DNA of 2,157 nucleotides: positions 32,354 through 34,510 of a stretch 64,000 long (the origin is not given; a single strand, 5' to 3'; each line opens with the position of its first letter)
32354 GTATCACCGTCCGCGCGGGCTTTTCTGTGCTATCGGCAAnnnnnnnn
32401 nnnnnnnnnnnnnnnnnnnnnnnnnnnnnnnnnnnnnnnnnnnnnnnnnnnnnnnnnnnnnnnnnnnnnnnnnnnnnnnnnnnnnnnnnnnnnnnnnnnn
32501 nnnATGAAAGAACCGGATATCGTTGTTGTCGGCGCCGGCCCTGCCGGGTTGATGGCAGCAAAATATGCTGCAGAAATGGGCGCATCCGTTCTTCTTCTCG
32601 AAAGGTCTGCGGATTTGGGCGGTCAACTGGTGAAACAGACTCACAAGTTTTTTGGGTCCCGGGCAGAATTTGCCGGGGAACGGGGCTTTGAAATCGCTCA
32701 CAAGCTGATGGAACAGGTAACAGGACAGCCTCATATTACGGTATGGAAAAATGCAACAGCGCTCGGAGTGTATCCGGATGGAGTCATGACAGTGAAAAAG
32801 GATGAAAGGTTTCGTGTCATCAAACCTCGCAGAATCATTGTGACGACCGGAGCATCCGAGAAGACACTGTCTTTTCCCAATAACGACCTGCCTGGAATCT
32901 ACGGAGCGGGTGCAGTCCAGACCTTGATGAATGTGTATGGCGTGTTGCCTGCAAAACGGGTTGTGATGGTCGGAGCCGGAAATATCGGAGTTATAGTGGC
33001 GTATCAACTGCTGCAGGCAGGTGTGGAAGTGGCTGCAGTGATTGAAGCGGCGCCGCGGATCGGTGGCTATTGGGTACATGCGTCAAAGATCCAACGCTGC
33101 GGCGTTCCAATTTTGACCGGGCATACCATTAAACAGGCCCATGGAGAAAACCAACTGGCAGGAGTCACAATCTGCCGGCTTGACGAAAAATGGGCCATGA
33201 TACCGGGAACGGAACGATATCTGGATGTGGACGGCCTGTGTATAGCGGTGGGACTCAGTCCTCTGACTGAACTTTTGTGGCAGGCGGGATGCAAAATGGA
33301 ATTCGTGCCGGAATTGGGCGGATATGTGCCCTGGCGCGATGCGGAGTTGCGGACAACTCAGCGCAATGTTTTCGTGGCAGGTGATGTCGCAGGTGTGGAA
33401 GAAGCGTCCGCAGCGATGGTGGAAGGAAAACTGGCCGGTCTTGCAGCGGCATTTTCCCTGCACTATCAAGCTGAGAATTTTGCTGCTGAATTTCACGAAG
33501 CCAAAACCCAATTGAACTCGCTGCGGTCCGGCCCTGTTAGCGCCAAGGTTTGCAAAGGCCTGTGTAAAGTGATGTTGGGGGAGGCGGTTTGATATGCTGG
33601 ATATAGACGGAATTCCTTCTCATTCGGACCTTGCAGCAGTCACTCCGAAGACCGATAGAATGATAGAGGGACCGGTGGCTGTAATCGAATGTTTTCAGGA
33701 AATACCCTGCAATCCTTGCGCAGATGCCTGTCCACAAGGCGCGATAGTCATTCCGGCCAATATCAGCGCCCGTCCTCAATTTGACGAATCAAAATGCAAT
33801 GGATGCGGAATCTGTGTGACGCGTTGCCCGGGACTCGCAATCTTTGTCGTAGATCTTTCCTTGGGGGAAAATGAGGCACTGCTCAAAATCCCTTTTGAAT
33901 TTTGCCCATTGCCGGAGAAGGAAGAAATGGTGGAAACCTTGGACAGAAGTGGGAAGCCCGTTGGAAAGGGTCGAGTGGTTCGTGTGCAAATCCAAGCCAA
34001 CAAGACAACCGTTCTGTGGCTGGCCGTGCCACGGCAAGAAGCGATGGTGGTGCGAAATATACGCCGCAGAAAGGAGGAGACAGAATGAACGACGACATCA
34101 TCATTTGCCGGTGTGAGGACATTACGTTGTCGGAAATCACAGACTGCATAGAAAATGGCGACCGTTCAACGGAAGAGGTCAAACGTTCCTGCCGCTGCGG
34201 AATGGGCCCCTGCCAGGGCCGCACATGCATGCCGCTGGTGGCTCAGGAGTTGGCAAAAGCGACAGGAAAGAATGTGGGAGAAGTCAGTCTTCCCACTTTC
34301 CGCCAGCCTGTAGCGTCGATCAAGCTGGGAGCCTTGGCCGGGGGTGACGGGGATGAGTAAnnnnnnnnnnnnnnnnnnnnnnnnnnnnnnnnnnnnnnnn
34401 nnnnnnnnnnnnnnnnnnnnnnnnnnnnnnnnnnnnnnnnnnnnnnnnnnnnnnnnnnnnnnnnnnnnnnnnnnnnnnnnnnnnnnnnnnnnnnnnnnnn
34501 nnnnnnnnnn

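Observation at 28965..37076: Sigma-54 regulon module: gdhA, PAS-EBP, five-gene Fe-S flavoprotein dehydrogenase and rocA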

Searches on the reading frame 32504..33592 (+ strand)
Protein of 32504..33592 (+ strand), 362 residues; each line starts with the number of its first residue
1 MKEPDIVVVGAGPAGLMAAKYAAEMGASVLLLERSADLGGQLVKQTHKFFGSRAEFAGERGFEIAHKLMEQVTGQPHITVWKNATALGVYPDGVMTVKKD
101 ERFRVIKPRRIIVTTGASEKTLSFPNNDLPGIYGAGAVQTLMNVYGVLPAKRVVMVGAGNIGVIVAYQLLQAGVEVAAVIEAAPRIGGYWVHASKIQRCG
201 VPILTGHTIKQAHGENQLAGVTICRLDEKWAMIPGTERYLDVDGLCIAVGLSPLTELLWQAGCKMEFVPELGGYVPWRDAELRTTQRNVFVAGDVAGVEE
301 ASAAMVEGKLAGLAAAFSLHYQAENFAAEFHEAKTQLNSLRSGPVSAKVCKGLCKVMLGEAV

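Call 5: search_protein_families(library=pfam, proteins=[window:32504-33592:+], max_evalue=0.01)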
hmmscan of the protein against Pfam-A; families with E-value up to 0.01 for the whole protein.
window:32504-33592:+ (362 aa): 22 families
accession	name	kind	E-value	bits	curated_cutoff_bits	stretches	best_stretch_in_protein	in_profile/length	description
PF07992.20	Pyr_redox_2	-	1.1e-35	124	26.1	1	5-308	2-291/291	Pyridine nucleotide-disulphide oxidoreductase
PF13450.12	NAD_binding_8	-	2.1e-12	47.6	21.9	1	8-47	1-40/68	NAD(P)-binding Rossmann-like domain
PF12831.13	FAD_oxidored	-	1e-11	45.3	27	1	5-53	1-50/416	FAD dependent oxidoreductase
PF00070.33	Pyr_redox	-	2.4e-10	41.2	22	2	152-223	1-79/82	Pyridine nucleotide-disulphide oxidoreductase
PF01134.28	GIDA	-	4.5e-10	39.6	22.1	1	5-41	1-37/391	Glucose inhibited division protein A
PF01946.23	Thi4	-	5.9e-10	39.2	26.2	1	3-41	17-56/235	Thi4 family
PF01266.30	DAO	-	6e-10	39.6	27.9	2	5-40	1-37/353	FAD dependent oxidoreductase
PF03486.20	HI0933_like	-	3e-09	37.1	50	1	5-41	2-38/244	HI0933-like protein Rossmann domain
PF13738.12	Pyr_redox_3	-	3e-08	33.7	30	2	94-184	113-198/305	Pyridine nucleotide-disulphide oxidoreductase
PF01494.25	FAD_binding_3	-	4.6e-07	29.8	22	1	5-37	3-35/349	FAD binding domain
PF00890.30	FAD_binding_2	-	6.6e-06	26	20.4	1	5-43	1-39/414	FAD binding domain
PF01262.27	AlaDh_PNT_C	-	1.6e-05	24.9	23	1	5-44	30-69/214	Alanine dehydrogenase/PNT, C-terminal domain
PF05834.18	Lycopene_cycl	-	3.4e-05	23.5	23.4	1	5-38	1-36/380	Lycopene cyclase protein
PF01488.26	Shikimate_DH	-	8.4e-05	23.1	24.3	0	147-179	9-41/138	Shikimate / quinate 5-dehydrogenase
PF01593.30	Amino_oxidase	-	0.00025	20.9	19.8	0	162-188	3-28/443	Flavin containing amine oxidoreductase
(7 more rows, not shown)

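Call 6: search_protein_families(library=ncbifam, proteins=[window:32504-33592:+], max_evalue=0.01)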
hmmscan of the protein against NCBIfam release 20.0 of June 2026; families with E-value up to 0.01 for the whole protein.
window:32504-33592:+ (362 aa): 154 families (the best 25 are shown)
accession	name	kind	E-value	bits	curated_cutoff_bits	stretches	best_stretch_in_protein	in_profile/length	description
TIGR01372.1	soxA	subfamily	1.5e-52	178.6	1164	1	5-335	170-498/996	sarcosine oxidase subunit alpha family protein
TIGR01292.1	TRX_reduct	equivalog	3e-24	85.4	343.45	1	5-315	2-296/300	thioredoxin-disulfide reductase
TIGR01350.1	lipoamide_DH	equivalog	6.7e-19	67.9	408.8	2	92-311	116-325/461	dihydrolipoyl dehydrogenase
TIGR03140.1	AhpF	equivalog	7.2e-17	61.1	502.9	1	3-315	212-508/515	alkyl hydroperoxide reductase subunit F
NF004991.0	PRK06370.1-3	subfamily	9.5e-14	50.8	620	2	5-42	37-73/509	FAD-containing oxidoreductase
NF009410.0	PRK12771.1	subfamily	2e-13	49.8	516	2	6-42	141-177/566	NAD(P)-binding protein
NF003585.0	PRK05249.1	equivalog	4.4e-13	48.7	465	2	3-43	6-46/464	Si-specific NAD(P)(+) transhydrogenase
NF009409.0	PRK12770.1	subfamily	8.8e-12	44.7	343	1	5-310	20-341/360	putative glutamate synthase subunit beta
TIGR02032.1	GG-red-SF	subfamily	1.2e-11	44.9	158.8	1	5-36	2-33/297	geranylgeranyl reductase family protein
TIGR02053.1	MerA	equivalog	1.2e-11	44.4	454.45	1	96-313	118-326/465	mercury(II) reductase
NF045599.1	bili_reduct_long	exception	2e-11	42.9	750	2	5-42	383-420/641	bilirubin reductase, long form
NF005547.0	PRK07208.1-3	equivalog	9e-11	41.2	380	1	5-70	6-69/465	hypothetical protein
NF005560.0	PRK07233.1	equivalog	9.8e-11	41.1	252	2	5-41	2-38/435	hypothetical protein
NF009454.0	PRK12814.1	equivalog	1.4e-10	40.2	916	1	6-49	196-239/657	putative NADPH-dependent glutamate synthase small subunit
NF004943.0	PRK06292.2-1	equivalog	2.1e-10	40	432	1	93-298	117-310/456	dihydrolipoyl dehydrogenase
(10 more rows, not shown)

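Call 8: search_solved_structures(query=window:32504-33592:+, max_evalue=1e-8)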
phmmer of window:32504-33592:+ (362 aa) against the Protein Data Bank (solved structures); distinct sequences matched with E-value up to 1e-8: 16.
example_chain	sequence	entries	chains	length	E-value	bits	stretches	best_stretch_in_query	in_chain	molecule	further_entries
2gag_A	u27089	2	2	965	2.9e-25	92.4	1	4-318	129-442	heterotetrameric sarcosine oxidase alpha-subunit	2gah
1vrq_A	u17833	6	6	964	6.9e-23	84.5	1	4-321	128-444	Sarcosine oxidase alpha subunit | Subunit alpha of sarcosine oxidase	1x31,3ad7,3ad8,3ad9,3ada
3cty_A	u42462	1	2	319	6.7e-19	71.4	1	3-320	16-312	Thioredoxin reductase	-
1y56_A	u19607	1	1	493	5e-18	68.6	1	5-164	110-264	hypothetical protein PH1363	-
5xhu_A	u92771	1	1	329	2.4e-13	53.2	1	5-327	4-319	Ferredoxin--NADP reductase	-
5mh4_A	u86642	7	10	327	6.4e-12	48.5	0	2-134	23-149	Thioredoxin reductase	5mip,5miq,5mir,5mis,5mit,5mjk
1fl2_A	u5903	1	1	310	1.6e-11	47.1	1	5-315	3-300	ALKYL HYDROPEROXIDE REDUCTASE SUBUNIT F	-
7aaw_A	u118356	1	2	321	4.2e-11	45.8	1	4-322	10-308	Thioredoxin reductase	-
4gcm_A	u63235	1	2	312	4.6e-11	45.7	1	5-318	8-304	Thioredoxin reductase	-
4o5q_A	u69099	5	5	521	4.8e-11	45.6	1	5-315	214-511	Alkyl hydroperoxide reductase subunit F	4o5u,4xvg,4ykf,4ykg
1hyu_A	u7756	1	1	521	1.3e-10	44.2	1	5-315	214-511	ALKYL HYDROPEROXIDE REDUCTASE SUBUNIT F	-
7jyp_A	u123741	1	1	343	1.4e-10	44.1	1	5-297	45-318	Thioredoxin reductase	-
5uth_A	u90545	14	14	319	1.4e-09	40.7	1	5-306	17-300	Thioredoxin reductase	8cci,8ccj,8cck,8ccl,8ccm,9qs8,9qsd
2q7v_A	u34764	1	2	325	2.5e-09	39.9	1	4-302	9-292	Thioredoxin reductase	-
3r9u_A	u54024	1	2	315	2.9e-09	39.7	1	5-315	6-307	Thioredoxin reductase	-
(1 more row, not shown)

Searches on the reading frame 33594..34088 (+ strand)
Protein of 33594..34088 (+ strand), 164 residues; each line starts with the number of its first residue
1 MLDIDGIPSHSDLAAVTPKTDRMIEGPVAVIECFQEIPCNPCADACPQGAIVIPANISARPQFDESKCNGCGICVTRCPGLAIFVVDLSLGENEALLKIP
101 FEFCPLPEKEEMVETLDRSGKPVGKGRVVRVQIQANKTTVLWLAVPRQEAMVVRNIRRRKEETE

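Call 5: search_protein_families(library=pfam, proteins=[window:33594-34088:+], max_evalue=0.01)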
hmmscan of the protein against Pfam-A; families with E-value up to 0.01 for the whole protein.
window:33594-34088:+ (164 aa): 10 families
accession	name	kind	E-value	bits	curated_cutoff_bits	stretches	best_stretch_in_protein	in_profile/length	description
PF00037.32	Fer4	-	2.3e-09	37.1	21.1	1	61-83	1-23/24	4Fe-4S binding domain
PF12838.12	Fer4_7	-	1.2e-08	35.7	27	1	38-79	4-49/52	4Fe-4S dicluster domain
PF12837.12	Fer4_6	-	1.8e-07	31.2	25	1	61-81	2-22/24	4Fe-4S binding domain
PF13237.11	Fer4_10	-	2.2e-05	24.7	25.5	2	37-79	10-53/53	4Fe-4S dicluster domain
PF13187.11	Fer4_9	-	2.4e-05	24.7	27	1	39-80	5-49/52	4Fe-4S dicluster domain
PF14697.11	Fer4_21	-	5.6e-05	23.6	35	1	31-79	3-52/59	4Fe-4S dicluster domain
PF12797.12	Fer4_2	-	5.9e-05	23.2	24.5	1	60-79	2-21/22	4Fe-4S binding domain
PF13484.11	Fer4_16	-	0.00017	22.7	30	0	39-61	5-28/66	4Fe-4S double cluster binding domain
PF25160.1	LdpA_Fe-S-bd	-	0.00031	20.9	27.6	1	40-83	7-43/49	LdpA Fe-S cluster-binding domain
PF13534.11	Fer4_17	-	0.0042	18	22.2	0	67-80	1-14/61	4Fe-4S dicluster domain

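Call 6: search_protein_families(library=ncbifam, proteins=[window:33594-34088:+], max_evalue=0.01)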
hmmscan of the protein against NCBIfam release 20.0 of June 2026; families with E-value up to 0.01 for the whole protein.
window:33594-34088:+ (164 aa): 56 families (the best 25 are shown)
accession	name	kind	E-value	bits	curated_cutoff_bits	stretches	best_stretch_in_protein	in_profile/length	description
TIGR02179.1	PorD_KorD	subfamily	1.8e-07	31.2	60.05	1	37-86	28-75/78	2-oxoacid:acceptor oxidoreductase, delta subunit, pyruvate/2-ketoisovalerate family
TIGR00402.1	napF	equivalog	6.6e-07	29.4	102.2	1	31-83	102-148/149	ferredoxin-type protein NapF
NF009945.0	PRK13409.1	equivalog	1.8e-06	26.9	469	1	41-89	20-72/592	ribosome biogenesis/translation initiation ATPase RLI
NF042909.1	FMH_DH_FwdF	exception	1.9e-06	27.3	375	1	21-99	213-291/336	tungsten-dependent formylmethanofuran dehydrogenase subunit FwdF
NF040684.1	PorD_Arch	equivalog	3.3e-06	27.1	120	1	37-84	35-80/85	pyruvate synthase subunit PorD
TIGR01944.1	rnfB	subfamily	3.6e-06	26.6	68.7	1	20-86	99-163/190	RnfABCDGE type electron transport complex subunit B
TIGR02700.1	flavo_MJ0208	hypoth_equivalog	4.3e-06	26.2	251.35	1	38-83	152-194/234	dihydromethanopterin reductase (acceptor)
TIGR04105.1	FeFe_hydrog_B1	subfamily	6.2e-06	25.1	450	1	38-84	117-160/462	monomeric [FeFe] hydrogenase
NF007203.0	PRK09624.1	equivalog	6.4e-06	26.3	171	1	37-86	54-101/105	pyuvate ferredoxin oxidoreductase subunit delta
NF005504.0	PRK07118.1-3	equivalog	1e-05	25.1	437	1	26-87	210-269/293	Fe-S cluster domain-containing protein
NF040612.1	F420_dehyd_FpoI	exception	1.2e-05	25.1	180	1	31-90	7-66/135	F420H2 dehydrogenase subunit FpoI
NF045874.1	Vhu_polyferre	exception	1.2e-05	24.2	600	1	24-86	120-177/381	F420-non-reducing hydrogenase associated-polyferredoxin VhuB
NF003475.0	PRK05113.1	equivalog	1.6e-05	24.8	203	1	24-87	103-164/190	electron transport complex subunit RsxB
NF005503.0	PRK07118.1-2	equivalog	1.7e-05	24.3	252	1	37-83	141-184/292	RnfABCDGE type electron transport complex subunit B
NF009410.0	PRK12771.1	subfamily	2.4e-05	23.1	516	1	33-83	514-560/566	NAD(P)-binding protein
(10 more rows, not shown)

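Call 9: search_solved_structures(query=window:33594-34088:+, max_evalue=0.01)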
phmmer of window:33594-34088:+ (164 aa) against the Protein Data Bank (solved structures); distinct sequences matched with E-value up to 0.01: 41.
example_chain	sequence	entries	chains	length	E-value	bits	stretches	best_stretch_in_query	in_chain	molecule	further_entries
9sw6_G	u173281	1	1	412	6e-11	45.5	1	19-85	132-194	Polyferredoxin protein MvhB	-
7bkb_K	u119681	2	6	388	5.2e-10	42.4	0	59-84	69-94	Formylmethanofuran dehydrogenase, subunit F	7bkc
9sfi_O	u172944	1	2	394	1.4e-08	37.7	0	37-82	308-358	Ferredoxin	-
5t5i_F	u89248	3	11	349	1.6e-05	27.8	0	35-84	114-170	Tungsten formylmethanofuran dehydrogenase subunit fwdF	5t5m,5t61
9sw6_H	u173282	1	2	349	2.1e-05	27.4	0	36-84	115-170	Tungsten formylmethanofuran dehydrogenase, subunit F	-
8rvu_a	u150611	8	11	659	0.00015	24.7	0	21-83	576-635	H(2):CoB-CoM heterodisulfide,ferredoxin reductase subunit A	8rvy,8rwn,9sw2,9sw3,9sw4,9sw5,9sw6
8rvv_A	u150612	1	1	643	0.00016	24.6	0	21-82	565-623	H(2):CoB-CoM heterodisulfide,ferredoxin reductase subunit A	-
9bt4_G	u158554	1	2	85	0.00017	24.5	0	63-85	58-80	Pyruvate:Ferredoxin Oxidoreductase, subunit delta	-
6tmf_d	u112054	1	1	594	0.00017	24.5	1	42-97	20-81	ATPase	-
3j15_B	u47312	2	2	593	0.00025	24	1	49-89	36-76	ABC transporter ATP-binding protein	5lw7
3bk7_A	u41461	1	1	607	0.00025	23.9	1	49-89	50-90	ABC transporter ATP-binding protein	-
9eri_B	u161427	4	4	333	0.0005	23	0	40-83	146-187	Na(+)-translocating ferredoxin:NAD(+) oxidoreductase complex subunit B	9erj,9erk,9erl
8rxj_A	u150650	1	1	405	0.0007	22.5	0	62-84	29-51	Periplasmic [Fe] hydrogenase large subunit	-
8rtg_A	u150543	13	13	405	0.00071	22.5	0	62-84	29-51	Periplasmic [Fe] hydrogenase large subunit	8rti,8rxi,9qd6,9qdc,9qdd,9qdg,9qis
7p69_I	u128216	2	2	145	0.00073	22.4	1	37-93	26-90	NADH-quinone oxidoreductase subunit I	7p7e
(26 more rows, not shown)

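Call 76: search_solved_structures(query=A3, max_evalue=0.001)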
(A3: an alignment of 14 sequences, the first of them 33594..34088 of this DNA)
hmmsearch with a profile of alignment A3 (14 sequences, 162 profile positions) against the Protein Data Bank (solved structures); distinct sequences matched with E-value up to 0.001: 66 (the best 60 are shown).
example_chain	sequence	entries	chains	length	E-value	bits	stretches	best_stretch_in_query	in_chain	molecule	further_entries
7bkb_K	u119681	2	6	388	1.9e-15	59.9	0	38-84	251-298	Formylmethanofuran dehydrogenase, subunit F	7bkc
9eri_B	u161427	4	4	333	3.1e-14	55.9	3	42-84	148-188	Na(+)-translocating ferredoxin:NAD(+) oxidoreductase complex subunit B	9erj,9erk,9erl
7zc6_B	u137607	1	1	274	2.1e-13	53.2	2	38-93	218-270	RnfB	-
5t5i_F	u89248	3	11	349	1.2e-10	44.2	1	36-90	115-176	Tungsten formylmethanofuran dehydrogenase subunit fwdF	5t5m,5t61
9sfi_O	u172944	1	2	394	2.9e-10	43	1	36-95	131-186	Ferredoxin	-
9sw6_H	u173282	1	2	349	3.2e-10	42.8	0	36-87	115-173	Tungsten formylmethanofuran dehydrogenase, subunit F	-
9sw6_G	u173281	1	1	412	7.8e-10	41.6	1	25-89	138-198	Polyferredoxin protein MvhB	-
9sfi_T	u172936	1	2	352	2e-08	37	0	37-87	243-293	4Fe-4S ferredoxin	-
8e9g_I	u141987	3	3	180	3.6e-08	36.2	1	60-89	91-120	NADH-quinone oxidoreductase subunit I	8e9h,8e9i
3bk7_A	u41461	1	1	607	2.5e-07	33.4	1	42-91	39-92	ABC transporter ATP-binding protein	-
3j15_B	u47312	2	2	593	3.5e-07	33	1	42-91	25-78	ABC transporter ATP-binding protein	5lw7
6tmf_d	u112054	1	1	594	3.8e-07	32.8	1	42-132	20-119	ATPase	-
6u8y_N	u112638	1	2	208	4.6e-07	32.6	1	35-91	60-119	NADH dehydrogenase subunit I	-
9mqx_E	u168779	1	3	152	5.1e-07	32.4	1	34-79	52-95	Fe-S-cluster-containing hydrogenase subunit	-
9bt4_G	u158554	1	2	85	6.9e-07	32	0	63-86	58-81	Pyruvate:Ferredoxin Oxidoreductase, subunit delta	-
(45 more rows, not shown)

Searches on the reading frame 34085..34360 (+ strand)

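Call 5: search_protein_families(library=pfam, proteins=[window:34085-34360:+], max_evalue=0.01)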
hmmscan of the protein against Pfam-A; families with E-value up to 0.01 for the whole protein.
window:34085-34360:+ (91 aa): 2 families
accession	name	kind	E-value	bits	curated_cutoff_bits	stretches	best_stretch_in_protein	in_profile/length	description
PF17806.6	SO_alpha_A3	-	1.5e-13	51.3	23.1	1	8-86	7-85/87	Sarcosine oxidase A3 domain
PF04324.20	Fer2_BFD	-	3.2e-09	37.4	26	1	6-54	1-46/50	BFD-like [2Fe-2S] binding domain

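Call 6: search_protein_families(library=ncbifam, proteins=[window:34085-34360:+], max_evalue=0.01)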
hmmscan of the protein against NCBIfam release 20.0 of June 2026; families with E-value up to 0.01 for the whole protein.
window:34085-34360:+ (91 aa): 5 families
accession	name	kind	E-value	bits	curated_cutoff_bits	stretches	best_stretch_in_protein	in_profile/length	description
TIGR03377.1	glycerol3P_GlpA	equivalog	1.6e-10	40.1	552.8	1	3-60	419-477/530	anaerobic glycerol-3-phosphate dehydrogenase subunit GlpA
TIGR01372.1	soxA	subfamily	1.2e-08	33.2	1164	1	11-87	522-598/996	sarcosine oxidase subunit alpha family protein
TIGR02374.1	nitri_red_nirB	equivalog_domain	1.1e-06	27.4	578.35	1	1-66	413-475/794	nitrite reductase large subunit NirB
NF008313.0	PRK11101.1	equivalog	1.6e-06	27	425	1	3-58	429-485/548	anaerobic glycerol-3-phosphate dehydrogenase subunit A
NF011565.0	PRK14989.1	subfamily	4.2e-05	21.8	883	1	3-64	420-478/847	nitrite reductase large subunit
